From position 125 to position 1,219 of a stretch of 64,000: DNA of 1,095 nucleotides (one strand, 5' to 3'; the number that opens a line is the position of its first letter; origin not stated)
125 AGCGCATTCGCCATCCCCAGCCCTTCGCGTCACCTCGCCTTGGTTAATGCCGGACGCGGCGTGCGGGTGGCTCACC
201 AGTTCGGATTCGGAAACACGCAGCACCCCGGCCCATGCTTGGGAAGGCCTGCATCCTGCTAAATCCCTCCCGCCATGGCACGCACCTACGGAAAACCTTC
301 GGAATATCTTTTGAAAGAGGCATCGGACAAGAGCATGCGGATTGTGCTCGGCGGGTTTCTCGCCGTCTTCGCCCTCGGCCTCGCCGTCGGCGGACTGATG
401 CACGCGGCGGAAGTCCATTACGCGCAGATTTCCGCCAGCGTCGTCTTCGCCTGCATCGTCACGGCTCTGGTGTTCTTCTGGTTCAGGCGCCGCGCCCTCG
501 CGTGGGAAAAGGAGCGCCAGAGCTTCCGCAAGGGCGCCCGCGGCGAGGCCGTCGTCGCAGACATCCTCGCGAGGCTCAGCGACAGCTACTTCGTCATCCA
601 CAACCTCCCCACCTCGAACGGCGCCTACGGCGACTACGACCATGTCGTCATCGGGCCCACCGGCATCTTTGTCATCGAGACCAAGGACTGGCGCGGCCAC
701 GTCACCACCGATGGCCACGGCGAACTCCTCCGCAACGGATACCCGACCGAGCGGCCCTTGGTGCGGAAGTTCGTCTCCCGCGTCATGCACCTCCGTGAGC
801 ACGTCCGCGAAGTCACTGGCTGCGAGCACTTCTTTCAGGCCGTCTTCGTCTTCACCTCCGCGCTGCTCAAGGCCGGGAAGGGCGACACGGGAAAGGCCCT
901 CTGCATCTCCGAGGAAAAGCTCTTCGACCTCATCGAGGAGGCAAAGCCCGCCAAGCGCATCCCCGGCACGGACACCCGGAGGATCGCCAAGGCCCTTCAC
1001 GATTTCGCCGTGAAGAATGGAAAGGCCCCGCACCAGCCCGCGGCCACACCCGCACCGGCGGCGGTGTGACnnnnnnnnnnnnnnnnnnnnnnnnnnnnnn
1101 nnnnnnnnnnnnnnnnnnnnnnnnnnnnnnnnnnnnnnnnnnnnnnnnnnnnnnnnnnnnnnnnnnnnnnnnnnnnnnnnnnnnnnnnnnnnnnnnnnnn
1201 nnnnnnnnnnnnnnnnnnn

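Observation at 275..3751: Tightly packed NERD / acidic unknown / HNH / DUF3427-like / AbrB-PIN island: candidate composite defence locus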

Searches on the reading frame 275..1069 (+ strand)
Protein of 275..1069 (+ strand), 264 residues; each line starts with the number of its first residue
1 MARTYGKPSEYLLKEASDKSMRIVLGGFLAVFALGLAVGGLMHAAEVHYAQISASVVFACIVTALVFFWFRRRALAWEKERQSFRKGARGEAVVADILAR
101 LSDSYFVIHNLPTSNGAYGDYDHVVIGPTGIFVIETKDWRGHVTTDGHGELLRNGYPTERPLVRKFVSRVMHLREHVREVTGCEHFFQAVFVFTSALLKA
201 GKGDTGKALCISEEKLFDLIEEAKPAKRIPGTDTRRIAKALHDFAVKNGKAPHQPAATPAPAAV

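Call 3: search_protein_families(library=pfam, proteins=[window:275-1069:+], max_evalue=0.1)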
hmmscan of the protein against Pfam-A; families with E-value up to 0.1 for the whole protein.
window:275-1069:+ (264 aa): 5 families
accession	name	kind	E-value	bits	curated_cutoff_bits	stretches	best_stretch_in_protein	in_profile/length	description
PF08378.17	NERD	-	1.5e-16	61.3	22.1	1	86-193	1-110/111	Nuclease-related domain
PF13829.11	DUF4191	-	0.0046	16.8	30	1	14-134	18-126/219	Domain of unknown function (DUF4191)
PF04632.18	FUSC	-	0.02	14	30.9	1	26-81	454-509/660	Fusaric acid resistance protein family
PF06645.18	SPC12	-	0.033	14.7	23.6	1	26-81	15-70/71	Microsomal signal peptidase 12 kDa subunit (SPC12)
PF03419.18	Peptidase_U4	-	0.077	12.7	28.4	0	19-82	80-142/284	Sporulation factor SpoIIGA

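Call 4: search_protein_families(library=padloc, proteins=[window:275-1069:+], max_evalue=0.1)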
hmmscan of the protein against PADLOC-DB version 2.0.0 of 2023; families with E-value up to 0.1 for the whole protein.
window:275-1069:+ (264 aa): 3 families
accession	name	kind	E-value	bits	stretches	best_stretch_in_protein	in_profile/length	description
PDLC02512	PglW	-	0.00047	16.1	1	113-150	44-81/1403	PglW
PDLC03921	MkoA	-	0.0034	13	1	112-182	38-107/1607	-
PDLC02513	PglW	-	0.0072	11.6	1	97-145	23-74/1413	PglW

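Call 5: search_protein_families(library=ncbifam, proteins=[window:275-1069:+], max_evalue=0.1)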
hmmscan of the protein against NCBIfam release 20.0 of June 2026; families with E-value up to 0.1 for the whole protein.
window:275-1069:+ (264 aa): 2 families
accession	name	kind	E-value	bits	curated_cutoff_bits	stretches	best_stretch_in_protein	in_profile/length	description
NF047741.1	antiphage_MADS6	equivalog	5.7e-13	48.2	460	1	89-246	13-175/612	methylation-associated defense system protein kinase MAD6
NF033442.0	BREX_PglW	equivalog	0.0082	13.8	990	1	115-148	43-76/1391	BREX system serine/threonine kinase PglW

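Call 8: search_protein_families(library=phrogs, proteins=[window:275-1069:+], max_evalue=0.01)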
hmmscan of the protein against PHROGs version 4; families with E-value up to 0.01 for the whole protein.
window:275-1069:+ (264 aa): 2 families
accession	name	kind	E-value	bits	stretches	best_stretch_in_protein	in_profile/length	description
phrog_21557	-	unknown function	0.00012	22.9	1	85-148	33-97/249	-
phrog_38277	-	unknown function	0.0089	16.6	0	69-142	54-129/243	-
